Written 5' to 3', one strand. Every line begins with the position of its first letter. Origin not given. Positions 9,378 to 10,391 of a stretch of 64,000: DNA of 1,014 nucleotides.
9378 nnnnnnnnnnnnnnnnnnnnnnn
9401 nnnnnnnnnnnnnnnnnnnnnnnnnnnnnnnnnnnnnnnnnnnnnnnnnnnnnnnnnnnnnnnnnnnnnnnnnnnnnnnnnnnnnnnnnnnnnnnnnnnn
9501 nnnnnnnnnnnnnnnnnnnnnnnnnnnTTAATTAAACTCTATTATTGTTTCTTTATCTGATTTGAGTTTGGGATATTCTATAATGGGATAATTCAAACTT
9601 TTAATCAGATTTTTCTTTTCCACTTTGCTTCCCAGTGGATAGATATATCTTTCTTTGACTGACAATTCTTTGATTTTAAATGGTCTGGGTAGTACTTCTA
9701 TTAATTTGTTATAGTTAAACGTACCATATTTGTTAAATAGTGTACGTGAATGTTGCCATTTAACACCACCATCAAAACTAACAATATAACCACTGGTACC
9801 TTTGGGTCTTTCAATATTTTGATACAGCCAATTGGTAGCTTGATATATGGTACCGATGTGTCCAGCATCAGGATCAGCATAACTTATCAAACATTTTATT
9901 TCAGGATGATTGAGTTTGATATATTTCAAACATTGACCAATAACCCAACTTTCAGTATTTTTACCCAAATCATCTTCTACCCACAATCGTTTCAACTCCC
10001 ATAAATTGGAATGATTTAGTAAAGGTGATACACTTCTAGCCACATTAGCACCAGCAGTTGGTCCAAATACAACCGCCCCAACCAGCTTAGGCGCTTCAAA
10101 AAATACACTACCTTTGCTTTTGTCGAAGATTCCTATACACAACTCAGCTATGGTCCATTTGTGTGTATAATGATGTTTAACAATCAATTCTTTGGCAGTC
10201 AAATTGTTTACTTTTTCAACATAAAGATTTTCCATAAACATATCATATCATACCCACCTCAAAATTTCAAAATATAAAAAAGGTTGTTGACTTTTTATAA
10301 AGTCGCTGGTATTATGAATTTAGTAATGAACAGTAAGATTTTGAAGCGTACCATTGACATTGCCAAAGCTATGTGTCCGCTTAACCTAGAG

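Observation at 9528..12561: Possible DNA-modification/anti-restriction island: opposite-strand Mom-like acyltransferase, divergently transcribed cytidine/dCMP-deaminase-fold enzyme, and a DUF262/ParB-like protein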

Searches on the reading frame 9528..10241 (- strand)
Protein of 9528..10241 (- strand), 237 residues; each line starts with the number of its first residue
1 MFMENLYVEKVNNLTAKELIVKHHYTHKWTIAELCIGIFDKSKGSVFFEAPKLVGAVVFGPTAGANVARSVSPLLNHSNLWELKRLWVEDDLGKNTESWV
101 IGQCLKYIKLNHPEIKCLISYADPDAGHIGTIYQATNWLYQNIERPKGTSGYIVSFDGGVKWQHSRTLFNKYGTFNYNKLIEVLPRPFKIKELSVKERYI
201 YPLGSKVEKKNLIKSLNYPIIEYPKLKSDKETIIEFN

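Call 3: search_protein_families(library=pfam, proteins=[window:9528-10241:-], max_evalue=0.1)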
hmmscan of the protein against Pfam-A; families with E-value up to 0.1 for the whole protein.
window:9528-10241:- (237 aa): 1 family
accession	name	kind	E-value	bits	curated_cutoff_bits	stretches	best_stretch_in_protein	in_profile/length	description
PF25680.1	Mom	-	2.1e-43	148.8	27.1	1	5-225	1-202/202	Mom protein family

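Call 4: search_protein_families(library=phrogs, proteins=[window:9528-10241:-], max_evalue=0.01)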
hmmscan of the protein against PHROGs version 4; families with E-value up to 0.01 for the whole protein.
window:9528-10241:- (237 aa): 1 family
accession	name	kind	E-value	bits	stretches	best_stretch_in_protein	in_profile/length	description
phrog_1384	-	other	1.4e-48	166.5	1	3-231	18-224/245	Mom-like DNA modification protein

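Call 6: search_protein_families(library=padloc, proteins=[window:9528-10241:-], max_evalue=0.1)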
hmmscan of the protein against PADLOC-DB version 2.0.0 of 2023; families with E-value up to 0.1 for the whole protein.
window:9528-10241:- (237 aa): 0 families

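Call 7: search_protein_families(library=ncbifam, proteins=[window:9528-10241:-], max_evalue=0.1)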
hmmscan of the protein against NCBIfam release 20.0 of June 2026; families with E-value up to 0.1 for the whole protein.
window:9528-10241:- (237 aa): 0 families

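Call 9: search_dna_similar(query=window:9528-10241:-, collection=phages, mode=protein, max_rows=30)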
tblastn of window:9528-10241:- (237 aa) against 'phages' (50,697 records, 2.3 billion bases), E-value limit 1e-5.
Records with a match: 329; places in all: 329; records where one place covers at least 80% of the query: 157.
Best place of each record, by identity: <60% 329.
By first word of the organism name: Vibrio 49; Listeria 39; Paenibacillus 31; Enterococcus 28; Arthrobacter 27; Proteus 17; Aeromonas 16; Microbacterium 16; Mycobacterium 15; Salmonella 14; and 24 more.
By host as written in the record: - 40; Listeria monocytogenes 32; Arthrobacter sp. ATCC 21022 20; Vibrio cholerae 13; Proteus mirabilis 11; Mycobacterium smegmatis mc2 155 10; Paenibacillus larvae 2017 10; Paenibacillus larvae F1A 8; and 90 more.
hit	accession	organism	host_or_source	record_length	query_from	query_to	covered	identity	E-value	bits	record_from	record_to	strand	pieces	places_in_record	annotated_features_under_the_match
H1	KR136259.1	Polaribacter phage P12002L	seawater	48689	11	225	91%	39.9%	7e-40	151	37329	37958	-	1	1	DNA modification protein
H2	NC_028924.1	Polaribacter phage P12002L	seawater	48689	11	225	91%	39.9%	7e-40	151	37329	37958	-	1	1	Mom-like DNA modification protein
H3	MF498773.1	Aeromonas phage AS-szw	Aeromonas salmonicida subsp. salmonicida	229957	17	219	86%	35.5%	8e-16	82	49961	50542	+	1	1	Mom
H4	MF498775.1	Aeromonas phage AS-sw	Aeromonas salmonicida subsp. salmonicida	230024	17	219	86%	35.5%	8e-16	82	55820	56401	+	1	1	Mom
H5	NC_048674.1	Aeromonas phage AS-sw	Aeromonas salmonicida subsp. salmonicida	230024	17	219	86%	35.5%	8e-16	82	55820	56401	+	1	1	Mom-like DNA modification protein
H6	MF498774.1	Aeromonas phage AS-yj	Aeromonas salmonicida subsp. salmonicida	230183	17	219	86%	35.5%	8e-16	82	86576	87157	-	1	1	Mom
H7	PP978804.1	Microbacterium phage BarnCat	Microbacterium paraoxydans NRRL B-14843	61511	1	230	97%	31.3%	8e-27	113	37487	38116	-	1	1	63: acetyltransferase | 62: DNA polymerase I | 64: helix-turn-helix DNA binding domain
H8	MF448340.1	Aeromonas phage AS-zj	Aeromonas salmonicida subsp. salmonicida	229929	17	219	86%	35.1%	2e-15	81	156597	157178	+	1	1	hypothetical protein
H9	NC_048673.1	Aeromonas phage AS-zj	Aeromonas salmonicida subsp. salmonicida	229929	17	219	86%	35.1%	2e-15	81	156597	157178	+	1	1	Mom-like DNA modification protein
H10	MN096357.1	Microbacterium phage WaterT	Microbacterium paraoxydans NRRL B-14843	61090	1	230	97%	30.9%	9e-23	102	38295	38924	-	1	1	65: hypothetical protein | 64: DNA polymerase I | 66: hypothetical protein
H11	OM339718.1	Aeromonas phage P19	Aeromonas dhakensis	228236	17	219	86%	34.6%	4e-15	80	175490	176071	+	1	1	hypothetical protein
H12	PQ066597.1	Aeromonas phage vB_AdhaM_G2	Aeromonas dhakensis CECT 5744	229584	17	219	86%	34.6%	4e-15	80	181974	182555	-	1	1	mom-like DNA modification protein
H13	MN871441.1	Aeromonas phage AsSzw2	Aeromonas salmonicida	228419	17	219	86%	34.6%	9e-15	79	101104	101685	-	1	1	record has no annotation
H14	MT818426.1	Microbacterium phage Lifes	Microbacterium paraoxydans NRRL B-14843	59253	1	225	95%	31.1%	2e-26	112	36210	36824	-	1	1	63: acetyltransferase | 64: helix-turn-helix DNA binding domain protein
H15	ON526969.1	Microbacterium phage Cassita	Microbacterium paraoxydans NRRL B-14843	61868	1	225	95%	31.1%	2e-26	112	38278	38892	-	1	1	67: acetyltransferase | 68: helix-turn-helix DNA binding domain protein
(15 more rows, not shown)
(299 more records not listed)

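Call 10: get_annotated_region(hit=H2, flank=6000)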
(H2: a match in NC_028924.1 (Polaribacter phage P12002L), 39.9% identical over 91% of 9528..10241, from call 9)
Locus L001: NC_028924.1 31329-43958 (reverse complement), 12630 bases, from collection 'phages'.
description: Polaribacter phage P12002L, complete genome.
organism: Polaribacter phage P12002L (NCBI taxid 1647386)
taxonomy: Viruses; Duplodnaviria; Heunggongvirae; Uroviricota; Caudoviricetes; Incheonvirus; Incheonvirus P12002L
host: -; source: seawater; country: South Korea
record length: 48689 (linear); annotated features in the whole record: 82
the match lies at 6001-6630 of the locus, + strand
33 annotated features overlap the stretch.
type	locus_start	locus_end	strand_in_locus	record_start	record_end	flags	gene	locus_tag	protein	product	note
CDS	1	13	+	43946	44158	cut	-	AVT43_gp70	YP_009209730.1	hypothetical protein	-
CDS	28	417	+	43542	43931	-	-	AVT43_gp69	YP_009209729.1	hypothetical protein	-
CDS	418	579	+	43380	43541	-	-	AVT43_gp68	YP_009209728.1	hypothetical protein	-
CDS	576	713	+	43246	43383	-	-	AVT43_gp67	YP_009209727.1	hypothetical protein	-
CDS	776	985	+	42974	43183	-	-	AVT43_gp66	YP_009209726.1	hypothetical protein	-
CDS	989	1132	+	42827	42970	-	-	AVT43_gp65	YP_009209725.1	hypothetical protein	-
CDS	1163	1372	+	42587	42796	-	-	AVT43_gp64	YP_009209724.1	hypothetical protein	-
CDS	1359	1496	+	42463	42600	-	-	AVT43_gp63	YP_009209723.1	hypothetical protein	-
CDS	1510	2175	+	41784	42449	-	-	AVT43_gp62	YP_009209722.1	hypothetical protein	-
CDS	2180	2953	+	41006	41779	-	-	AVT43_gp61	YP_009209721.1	hypothetical protein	-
CDS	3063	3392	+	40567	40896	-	-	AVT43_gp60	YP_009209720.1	hypothetical protein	-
CDS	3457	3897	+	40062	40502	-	-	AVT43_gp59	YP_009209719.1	HNH endonuclease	-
CDS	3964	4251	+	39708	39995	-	-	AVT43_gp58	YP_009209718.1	hypothetical protein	-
CDS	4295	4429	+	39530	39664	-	-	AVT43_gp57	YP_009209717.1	hypothetical protein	-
CDS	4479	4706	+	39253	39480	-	-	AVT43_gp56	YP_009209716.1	hypothetical protein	-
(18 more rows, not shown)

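Call 17: search_solved_structures(query=window:9528-10241:-, max_evalue=10, show_alignments=2)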
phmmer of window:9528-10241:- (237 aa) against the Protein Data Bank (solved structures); distinct sequences matched with E-value up to 10: 2.
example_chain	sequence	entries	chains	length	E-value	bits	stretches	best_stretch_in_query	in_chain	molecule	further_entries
8bv8_A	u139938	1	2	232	1.6e-12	50.8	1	6-140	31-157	Methylcarbamoylase mom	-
7ddm_A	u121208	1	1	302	2.2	11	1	16-103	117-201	Beta-lactamase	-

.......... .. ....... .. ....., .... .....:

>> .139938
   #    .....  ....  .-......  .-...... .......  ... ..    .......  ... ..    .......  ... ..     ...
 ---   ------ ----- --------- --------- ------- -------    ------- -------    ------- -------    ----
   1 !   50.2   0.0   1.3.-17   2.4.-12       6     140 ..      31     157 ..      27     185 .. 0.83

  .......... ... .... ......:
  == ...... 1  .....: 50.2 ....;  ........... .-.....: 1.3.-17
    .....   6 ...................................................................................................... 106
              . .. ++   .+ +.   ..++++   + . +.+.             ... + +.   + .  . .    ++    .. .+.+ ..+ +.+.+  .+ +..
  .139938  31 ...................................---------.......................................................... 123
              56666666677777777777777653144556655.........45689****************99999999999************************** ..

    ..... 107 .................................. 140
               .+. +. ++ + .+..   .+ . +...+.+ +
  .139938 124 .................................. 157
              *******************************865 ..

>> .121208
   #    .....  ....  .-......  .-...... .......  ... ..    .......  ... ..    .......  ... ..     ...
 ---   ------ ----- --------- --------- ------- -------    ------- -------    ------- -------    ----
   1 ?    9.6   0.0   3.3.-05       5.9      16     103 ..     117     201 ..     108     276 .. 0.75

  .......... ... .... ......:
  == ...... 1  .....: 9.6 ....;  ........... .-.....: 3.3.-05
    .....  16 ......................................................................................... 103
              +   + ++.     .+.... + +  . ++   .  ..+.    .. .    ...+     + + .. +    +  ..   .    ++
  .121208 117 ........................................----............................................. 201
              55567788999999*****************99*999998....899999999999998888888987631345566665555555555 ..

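Call 24: find_related_loci(query=window:9528-10241:-, collection=viral_contigs, flank=6000)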
Query window:9528-10241:- (237 aa) in viral_contigs; peptide patterns used: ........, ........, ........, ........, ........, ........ (x = any residue, [..] = any of these).
34 stretches matched a pattern; 9 encode a relative of the query (tblastn E <= 1e-3); 9 distinct loci.
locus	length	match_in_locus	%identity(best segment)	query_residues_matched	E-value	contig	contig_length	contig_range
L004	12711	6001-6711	100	1-237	2e-160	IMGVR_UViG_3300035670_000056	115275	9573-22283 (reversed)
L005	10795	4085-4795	100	1-237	2e-160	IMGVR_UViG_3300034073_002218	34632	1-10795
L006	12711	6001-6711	92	1-237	1e-151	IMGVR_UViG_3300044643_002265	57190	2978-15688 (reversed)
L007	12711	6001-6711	92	1-237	1e-149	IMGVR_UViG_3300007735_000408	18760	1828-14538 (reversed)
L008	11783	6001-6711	91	1-237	6e-149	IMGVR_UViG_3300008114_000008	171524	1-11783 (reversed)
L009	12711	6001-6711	91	1-237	6e-149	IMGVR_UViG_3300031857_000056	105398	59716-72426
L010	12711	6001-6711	91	1-237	6e-149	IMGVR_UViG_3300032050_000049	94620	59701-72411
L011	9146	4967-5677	43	6-235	7e-54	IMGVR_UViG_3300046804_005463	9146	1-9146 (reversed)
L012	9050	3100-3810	43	6-235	7e-54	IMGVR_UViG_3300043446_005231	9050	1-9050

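Call 61: get_annotated_region(hit=H5, flank=3000)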
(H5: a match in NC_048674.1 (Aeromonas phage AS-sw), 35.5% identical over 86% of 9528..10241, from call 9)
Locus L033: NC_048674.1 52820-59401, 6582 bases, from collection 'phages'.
description: Aeromonas phage AS-sw, partial genome.
organism: Aeromonas phage AS-sw (NCBI taxid 2026113)
taxonomy: Viruses; Duplodnaviria; Heunggongvirae; Uroviricota; Caudoviricetes; Straboviridae; Emmerichvirinae; Ceceduovirus; Ceceduovirus assw
host: Aeromonas salmonicida subsp. salmonicida; source: river; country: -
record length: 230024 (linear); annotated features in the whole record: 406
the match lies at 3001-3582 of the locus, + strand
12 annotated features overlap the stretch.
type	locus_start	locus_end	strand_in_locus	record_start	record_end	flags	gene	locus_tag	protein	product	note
CDS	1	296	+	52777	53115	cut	-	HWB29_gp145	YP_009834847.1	hypothetical protein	-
CDS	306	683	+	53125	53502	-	-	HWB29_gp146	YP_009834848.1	hypothetical protein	-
CDS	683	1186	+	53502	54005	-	-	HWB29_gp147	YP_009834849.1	hypothetical protein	-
CDS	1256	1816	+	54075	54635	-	-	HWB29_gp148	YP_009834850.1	hypothetical protein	-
CDS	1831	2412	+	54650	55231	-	-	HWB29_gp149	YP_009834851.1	hypothetical protein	-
CDS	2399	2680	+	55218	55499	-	-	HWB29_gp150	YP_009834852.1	hypothetical protein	-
CDS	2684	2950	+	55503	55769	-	-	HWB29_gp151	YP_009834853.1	hypothetical protein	-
CDS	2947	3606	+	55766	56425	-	-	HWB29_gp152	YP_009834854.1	Mom-like DNA modification protein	-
CDS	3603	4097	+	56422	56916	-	-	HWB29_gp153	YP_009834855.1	hypothetical protein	-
CDS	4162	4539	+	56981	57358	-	-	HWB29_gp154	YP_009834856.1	Rz-like spanin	-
CDS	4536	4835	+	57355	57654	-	-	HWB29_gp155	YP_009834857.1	Rz-like spanin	-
CDS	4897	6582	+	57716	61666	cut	-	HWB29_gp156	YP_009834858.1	tail fiber protein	-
